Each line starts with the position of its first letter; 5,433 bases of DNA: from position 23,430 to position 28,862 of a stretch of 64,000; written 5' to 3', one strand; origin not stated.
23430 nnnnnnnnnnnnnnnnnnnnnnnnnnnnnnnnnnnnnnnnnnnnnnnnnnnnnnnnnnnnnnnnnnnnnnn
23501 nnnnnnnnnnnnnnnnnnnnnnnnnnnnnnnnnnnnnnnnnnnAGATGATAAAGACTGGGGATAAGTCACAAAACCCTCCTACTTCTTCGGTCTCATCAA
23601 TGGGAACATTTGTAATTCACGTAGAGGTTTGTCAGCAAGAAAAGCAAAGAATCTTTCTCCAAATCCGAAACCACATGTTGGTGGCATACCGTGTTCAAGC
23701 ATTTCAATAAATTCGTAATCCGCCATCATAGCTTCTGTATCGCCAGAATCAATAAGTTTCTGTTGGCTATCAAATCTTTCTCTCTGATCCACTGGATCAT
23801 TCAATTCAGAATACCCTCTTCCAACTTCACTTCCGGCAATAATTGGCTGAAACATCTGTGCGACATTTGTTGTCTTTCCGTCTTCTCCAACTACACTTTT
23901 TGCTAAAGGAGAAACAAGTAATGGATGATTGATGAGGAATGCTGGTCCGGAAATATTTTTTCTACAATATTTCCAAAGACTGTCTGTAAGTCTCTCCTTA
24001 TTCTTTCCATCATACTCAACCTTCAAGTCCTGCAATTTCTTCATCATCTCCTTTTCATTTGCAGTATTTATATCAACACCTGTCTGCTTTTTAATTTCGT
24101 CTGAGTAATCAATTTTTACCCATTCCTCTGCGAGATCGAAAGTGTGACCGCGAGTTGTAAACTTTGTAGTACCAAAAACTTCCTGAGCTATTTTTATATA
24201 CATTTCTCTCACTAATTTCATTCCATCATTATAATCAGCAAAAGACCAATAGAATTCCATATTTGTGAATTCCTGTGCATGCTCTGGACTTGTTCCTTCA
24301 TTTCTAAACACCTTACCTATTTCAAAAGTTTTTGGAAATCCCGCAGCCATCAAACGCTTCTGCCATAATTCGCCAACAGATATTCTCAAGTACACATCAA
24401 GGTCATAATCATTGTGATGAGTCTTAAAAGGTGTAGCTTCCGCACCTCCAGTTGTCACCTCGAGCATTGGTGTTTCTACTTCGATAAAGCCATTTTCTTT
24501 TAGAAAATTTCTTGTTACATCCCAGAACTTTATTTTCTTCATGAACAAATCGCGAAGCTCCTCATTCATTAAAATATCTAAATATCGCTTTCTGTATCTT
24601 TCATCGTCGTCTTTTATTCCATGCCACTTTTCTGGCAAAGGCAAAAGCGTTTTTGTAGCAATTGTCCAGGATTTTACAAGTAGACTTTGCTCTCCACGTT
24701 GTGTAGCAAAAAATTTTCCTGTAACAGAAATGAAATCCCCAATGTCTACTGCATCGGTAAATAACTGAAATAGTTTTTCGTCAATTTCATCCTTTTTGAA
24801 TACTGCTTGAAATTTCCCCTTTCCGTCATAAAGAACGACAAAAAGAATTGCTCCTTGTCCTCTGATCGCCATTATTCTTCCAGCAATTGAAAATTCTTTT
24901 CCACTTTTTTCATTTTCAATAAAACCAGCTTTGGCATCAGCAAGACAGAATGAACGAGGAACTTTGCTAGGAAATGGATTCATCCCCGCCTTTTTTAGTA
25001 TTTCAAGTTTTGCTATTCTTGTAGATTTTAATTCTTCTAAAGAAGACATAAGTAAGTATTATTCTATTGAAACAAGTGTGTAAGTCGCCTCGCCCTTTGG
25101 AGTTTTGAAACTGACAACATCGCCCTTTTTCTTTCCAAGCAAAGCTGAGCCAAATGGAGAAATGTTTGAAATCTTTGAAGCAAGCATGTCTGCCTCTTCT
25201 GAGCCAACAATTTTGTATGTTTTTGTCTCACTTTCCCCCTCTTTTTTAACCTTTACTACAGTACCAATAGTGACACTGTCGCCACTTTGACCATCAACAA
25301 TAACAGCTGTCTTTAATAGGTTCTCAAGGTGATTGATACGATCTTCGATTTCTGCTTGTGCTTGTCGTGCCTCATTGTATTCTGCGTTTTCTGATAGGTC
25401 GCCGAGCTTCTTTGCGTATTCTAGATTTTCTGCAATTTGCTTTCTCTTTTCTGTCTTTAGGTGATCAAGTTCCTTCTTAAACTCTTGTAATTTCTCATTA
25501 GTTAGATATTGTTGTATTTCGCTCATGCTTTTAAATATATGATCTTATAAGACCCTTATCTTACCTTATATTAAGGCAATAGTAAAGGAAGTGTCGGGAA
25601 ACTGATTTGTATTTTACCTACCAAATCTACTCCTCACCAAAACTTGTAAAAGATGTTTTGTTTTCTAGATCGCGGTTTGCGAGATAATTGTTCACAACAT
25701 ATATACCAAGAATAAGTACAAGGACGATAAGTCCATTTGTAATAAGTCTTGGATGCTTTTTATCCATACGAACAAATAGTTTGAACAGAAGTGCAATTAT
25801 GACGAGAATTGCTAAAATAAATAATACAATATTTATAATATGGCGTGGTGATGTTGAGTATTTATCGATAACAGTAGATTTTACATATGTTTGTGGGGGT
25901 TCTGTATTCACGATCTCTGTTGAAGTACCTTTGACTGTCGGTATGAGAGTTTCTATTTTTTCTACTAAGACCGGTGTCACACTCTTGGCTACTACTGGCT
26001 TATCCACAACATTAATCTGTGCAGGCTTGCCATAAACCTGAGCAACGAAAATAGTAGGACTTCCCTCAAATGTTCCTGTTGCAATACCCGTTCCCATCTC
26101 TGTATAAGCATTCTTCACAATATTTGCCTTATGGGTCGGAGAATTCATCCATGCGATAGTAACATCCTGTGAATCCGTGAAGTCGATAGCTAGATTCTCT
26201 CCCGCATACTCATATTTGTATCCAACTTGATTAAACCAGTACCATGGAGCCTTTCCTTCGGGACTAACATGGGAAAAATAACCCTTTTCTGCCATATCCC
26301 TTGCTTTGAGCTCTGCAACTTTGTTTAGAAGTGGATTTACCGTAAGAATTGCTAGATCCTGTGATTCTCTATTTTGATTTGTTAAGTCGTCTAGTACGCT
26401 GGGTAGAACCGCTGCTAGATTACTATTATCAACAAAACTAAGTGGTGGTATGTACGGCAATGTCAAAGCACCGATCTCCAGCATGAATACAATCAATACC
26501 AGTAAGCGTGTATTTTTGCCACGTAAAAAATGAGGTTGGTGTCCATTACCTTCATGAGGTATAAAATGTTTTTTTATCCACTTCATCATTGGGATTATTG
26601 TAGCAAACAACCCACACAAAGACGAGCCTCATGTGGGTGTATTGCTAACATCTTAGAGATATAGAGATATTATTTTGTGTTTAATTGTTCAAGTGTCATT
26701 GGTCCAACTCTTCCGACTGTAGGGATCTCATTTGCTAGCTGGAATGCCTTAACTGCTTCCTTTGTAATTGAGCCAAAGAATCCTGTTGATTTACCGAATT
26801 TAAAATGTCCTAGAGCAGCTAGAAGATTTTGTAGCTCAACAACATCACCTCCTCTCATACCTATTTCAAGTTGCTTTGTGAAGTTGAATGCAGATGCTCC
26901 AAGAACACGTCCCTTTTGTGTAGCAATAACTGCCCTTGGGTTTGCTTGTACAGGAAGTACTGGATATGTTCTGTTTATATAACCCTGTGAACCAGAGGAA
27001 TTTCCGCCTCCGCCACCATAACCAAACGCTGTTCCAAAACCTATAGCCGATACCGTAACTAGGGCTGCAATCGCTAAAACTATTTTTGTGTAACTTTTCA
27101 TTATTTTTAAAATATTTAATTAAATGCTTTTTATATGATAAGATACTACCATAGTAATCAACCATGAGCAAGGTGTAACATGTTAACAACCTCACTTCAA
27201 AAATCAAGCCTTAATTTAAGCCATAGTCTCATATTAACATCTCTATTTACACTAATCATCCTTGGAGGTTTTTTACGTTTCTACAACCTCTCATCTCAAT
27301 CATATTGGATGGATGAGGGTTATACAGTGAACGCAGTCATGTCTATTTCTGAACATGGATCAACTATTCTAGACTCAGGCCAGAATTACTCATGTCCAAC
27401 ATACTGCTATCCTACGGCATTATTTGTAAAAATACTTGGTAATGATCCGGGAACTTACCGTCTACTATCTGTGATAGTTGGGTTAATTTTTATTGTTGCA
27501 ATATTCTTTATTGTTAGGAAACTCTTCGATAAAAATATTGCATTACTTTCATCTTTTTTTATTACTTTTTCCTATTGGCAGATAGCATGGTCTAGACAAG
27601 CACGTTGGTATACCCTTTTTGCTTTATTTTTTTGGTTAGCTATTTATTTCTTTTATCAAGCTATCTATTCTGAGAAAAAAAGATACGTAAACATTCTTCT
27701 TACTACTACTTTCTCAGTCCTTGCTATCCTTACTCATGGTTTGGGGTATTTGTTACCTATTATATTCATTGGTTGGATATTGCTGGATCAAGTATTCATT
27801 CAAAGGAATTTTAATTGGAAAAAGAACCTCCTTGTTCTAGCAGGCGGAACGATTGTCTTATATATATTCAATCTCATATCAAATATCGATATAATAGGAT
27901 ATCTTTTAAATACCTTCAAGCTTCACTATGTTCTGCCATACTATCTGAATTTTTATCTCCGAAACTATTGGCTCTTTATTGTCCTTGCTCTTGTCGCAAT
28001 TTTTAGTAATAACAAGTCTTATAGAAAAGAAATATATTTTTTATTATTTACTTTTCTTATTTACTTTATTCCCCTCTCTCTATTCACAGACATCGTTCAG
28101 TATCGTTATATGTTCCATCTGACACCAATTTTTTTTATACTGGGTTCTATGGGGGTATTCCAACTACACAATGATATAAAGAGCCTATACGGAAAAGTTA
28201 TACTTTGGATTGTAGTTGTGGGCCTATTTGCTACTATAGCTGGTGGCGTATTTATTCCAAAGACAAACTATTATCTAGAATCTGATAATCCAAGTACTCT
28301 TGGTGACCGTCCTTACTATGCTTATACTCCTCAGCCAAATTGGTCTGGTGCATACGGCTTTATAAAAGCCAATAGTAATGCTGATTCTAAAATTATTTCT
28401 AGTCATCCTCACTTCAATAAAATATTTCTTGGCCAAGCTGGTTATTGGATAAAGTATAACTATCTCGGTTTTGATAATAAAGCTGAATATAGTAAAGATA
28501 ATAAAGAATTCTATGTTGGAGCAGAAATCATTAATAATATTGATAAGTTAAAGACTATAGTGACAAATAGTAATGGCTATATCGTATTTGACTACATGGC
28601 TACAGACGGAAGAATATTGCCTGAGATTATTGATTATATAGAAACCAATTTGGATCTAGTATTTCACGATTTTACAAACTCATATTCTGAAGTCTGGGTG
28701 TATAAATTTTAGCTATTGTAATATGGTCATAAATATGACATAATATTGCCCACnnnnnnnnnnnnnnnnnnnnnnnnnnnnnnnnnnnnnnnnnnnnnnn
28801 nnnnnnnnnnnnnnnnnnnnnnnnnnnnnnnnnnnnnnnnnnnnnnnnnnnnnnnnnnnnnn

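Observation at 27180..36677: AT-extreme cell-surface glycosylation island pairing two GT-C (ArnT/PMT-like) enzymes with a GtrB/ArnC-like Und-P-sugar synthase, a flippase and GT2/GT4 enzymes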

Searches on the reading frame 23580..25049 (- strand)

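Call 6: search_protein_families(library=pfam, proteins=[window:23580-25049:-], max_evalue=0.01)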
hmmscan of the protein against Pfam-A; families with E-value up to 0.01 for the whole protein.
window:23580-25049:- (489 aa): 3 families
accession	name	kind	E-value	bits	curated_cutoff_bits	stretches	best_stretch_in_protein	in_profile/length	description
PF00152.25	tRNA-synt_2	-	8.6e-67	225.8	25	1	148-485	2-307/308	tRNA synthetases class II (D, K and N)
PF01336.31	tRNA_anti-codon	-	2.3e-13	50.3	27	1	54-130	2-74/75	OB-fold nucleic acid binding domain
PF01409.25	tRNA-synt_2d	-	0.00039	20.4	19.8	1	224-314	86-177/246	tRNA synthetases class II core domain (F)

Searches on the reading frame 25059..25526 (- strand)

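Call 6: search_protein_families(library=pfam, proteins=[window:25059-25526:-], max_evalue=0.01)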
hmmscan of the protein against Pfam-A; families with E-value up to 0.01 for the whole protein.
window:25059-25526:- (155 aa): 2 families
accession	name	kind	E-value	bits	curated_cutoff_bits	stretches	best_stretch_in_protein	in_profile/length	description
PF01272.25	GreA_GreB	-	1.3e-24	86.3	26.9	1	81-155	2-76/77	Transcription elongation factor, GreA/GreB, C-term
PF03449.20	GreA_GreB_N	-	4e-23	81.8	24.5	1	7-76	2-71/71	Transcription elongation factor, N-terminal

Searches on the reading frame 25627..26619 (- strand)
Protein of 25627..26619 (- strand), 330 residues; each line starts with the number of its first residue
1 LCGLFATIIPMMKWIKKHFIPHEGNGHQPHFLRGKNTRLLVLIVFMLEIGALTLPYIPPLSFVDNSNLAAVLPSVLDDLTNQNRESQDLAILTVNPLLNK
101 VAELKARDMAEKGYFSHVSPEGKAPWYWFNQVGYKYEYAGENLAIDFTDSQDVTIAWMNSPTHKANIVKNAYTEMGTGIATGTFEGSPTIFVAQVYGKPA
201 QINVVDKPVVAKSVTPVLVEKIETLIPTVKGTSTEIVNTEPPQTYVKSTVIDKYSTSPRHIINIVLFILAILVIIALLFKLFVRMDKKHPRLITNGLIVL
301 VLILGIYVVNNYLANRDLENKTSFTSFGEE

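Call 6: search_protein_families(library=pfam, proteins=[window:25627-26619:-], max_evalue=0.01)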
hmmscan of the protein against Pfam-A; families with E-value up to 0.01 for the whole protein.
window:25627-26619:- (330 aa): 2 families
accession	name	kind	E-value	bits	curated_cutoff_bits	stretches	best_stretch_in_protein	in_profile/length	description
PF00188.32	CAP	-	8.9e-15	56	21.1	1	78-194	2-115/117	Cysteine-rich secretory protein family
PF11683.13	DUF3278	-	0.0065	17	26.6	0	251-316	22-87/130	Protein of unknown function (DUF3278)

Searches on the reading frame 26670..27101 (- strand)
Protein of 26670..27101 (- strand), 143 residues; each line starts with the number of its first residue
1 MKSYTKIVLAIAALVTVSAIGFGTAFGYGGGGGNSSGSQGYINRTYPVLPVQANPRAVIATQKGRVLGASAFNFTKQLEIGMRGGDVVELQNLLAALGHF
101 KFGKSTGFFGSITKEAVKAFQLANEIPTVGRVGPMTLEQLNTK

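Call 6: search_protein_families(library=pfam, proteins=[window:26670-27101:-], max_evalue=0.01)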
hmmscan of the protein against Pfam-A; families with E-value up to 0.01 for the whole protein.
window:26670-27101:- (143 aa): 1 family
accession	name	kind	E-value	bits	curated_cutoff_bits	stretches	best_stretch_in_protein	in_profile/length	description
PF01471.23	PG_binding_1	-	9.3e-14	51.8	23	1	83-140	1-57/57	Putative peptidoglycan binding domain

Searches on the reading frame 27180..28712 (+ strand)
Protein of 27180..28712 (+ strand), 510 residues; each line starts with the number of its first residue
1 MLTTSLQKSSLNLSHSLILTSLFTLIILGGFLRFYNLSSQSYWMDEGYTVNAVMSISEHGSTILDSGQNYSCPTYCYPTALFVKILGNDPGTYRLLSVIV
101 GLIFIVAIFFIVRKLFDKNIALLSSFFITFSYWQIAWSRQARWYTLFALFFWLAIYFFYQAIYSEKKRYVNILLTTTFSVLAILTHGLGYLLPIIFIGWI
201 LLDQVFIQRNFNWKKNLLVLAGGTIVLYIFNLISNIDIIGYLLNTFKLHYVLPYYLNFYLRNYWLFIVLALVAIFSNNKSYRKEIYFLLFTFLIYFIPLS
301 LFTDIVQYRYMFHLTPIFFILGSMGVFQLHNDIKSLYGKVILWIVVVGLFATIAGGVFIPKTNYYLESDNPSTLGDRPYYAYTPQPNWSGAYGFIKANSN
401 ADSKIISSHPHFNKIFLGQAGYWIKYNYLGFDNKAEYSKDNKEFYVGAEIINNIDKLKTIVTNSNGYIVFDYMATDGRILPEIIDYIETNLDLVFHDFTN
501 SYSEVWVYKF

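Call 3: search_protein_families(library=pfam, proteins=[window:27180-28712:+], max_evalue=0.01)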
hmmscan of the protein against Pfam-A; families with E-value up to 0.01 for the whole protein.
window:27180-28712:+ (510 aa): 1 family
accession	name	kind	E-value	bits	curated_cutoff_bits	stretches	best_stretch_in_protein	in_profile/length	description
PF13231.12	PMT_2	-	6.1e-12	46.5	26.1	1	73-230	4-154/160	Dolichyl-phosphate-mannose-protein mannosyltransferase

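Call 4: search_protein_families(library=ncbifam, proteins=[window:27180-28712:+], max_evalue=0.01)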
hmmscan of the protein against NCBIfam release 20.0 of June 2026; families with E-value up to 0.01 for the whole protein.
window:27180-28712:+ (510 aa): 1 family
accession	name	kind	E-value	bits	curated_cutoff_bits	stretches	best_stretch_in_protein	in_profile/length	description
TIGR03663.1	TIGR03663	subfamily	1.1e-09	37.8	126.25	1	22-205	4-184/435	flippase activity-associated protein Agl23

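Call 7: search_solved_structures(query=window:27180-28712:+, max_evalue=1)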
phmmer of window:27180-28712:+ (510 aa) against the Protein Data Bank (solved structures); distinct sequences matched with E-value up to 1: 1.
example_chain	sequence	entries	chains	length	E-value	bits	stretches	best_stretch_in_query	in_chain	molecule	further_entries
4fe9_A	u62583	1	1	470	0.059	15.2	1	381-447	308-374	Outer membrane protein SusF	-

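Call 34: find_homologous_proteins(query=window:27180-28712:+)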
Query window:27180-28712:+ (510 aa): 282 proteins with E <= 0.001 among 8000 candidates; the best 120 are listed.
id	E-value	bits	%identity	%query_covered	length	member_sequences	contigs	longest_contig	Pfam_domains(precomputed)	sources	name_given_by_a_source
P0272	0.0e+0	1135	100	100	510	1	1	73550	PF13231.13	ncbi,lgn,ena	-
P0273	1.3e-253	860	73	99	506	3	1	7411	PF13231.13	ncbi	-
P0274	2.5e-244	830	72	95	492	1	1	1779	PF13231.13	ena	-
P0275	1.0e-242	824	69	100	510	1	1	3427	PF13231.13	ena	-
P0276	8.4e-241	818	71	95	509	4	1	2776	PF13231.13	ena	-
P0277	3.6e-234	796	66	100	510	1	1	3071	PF13231.13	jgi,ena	jgi:4-amino-4-deoxy-L-arabinose transferase-like glycosyltransferase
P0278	7.0e-234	795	68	97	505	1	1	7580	PF13231.13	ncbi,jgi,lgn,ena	ncbi:MAG: glycosyltransferase family 39 protein [Bacteroidota bacterium]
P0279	1.5e-232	791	68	97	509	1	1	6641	PF13231.13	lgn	-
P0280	2.9e-232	790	68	98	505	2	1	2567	PF13231.13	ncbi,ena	ncbi:MAG: glycosyltransferase family 39 protein [Candidatus Taylorbacteria bacterium]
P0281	7.2e-232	789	69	97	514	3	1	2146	PF13231.13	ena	-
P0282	1.9e-231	787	67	100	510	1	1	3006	PF13231.13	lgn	-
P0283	1.7e-230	784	66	100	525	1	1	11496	PF13231.13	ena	-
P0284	1.9e-228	777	66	97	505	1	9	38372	PF13231.13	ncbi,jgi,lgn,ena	-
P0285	5.0e-228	776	67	97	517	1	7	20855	PF13231.13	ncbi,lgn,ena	-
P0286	1.9e-224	764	70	92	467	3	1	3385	PF13231.13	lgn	-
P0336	2.2e-150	520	50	97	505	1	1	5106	PF02366.25,PF13231.13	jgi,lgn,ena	-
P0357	1.5e-144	501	51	95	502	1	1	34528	PF02366.25,PF13231.13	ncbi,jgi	-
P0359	4.9e-144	499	48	97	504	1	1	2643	PF02366.25,PF13231.13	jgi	jgi:4-amino-4-deoxy-L-arabinose transferase-like glycosyltransferase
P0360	8.3e-144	498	49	95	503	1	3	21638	PF02366.25,PF13231.13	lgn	-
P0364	4.6e-143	496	48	95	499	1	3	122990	PF02366.25,PF13231.13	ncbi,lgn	ncbi:MAG: glycosyltransferase family 39 protein [Candidatus Falkowbacteria bacterium]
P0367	3.2e-142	493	47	95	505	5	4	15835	PF02366.25,PF13231.13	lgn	-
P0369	1.5e-141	491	48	98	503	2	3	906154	PF02366.25,PF13231.13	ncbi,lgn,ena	-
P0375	2.5e-139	483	48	95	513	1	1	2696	PF02366.25,PF13231.13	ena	-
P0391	5.7e-136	472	46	96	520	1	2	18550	PF02366.25,PF13231.13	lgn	-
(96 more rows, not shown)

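Call 51: search_solved_structures(query=A3, max_evalue=1)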
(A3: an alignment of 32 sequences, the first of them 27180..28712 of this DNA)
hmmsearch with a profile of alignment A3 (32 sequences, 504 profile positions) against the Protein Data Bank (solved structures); distinct sequences matched with E-value up to 1: 0.
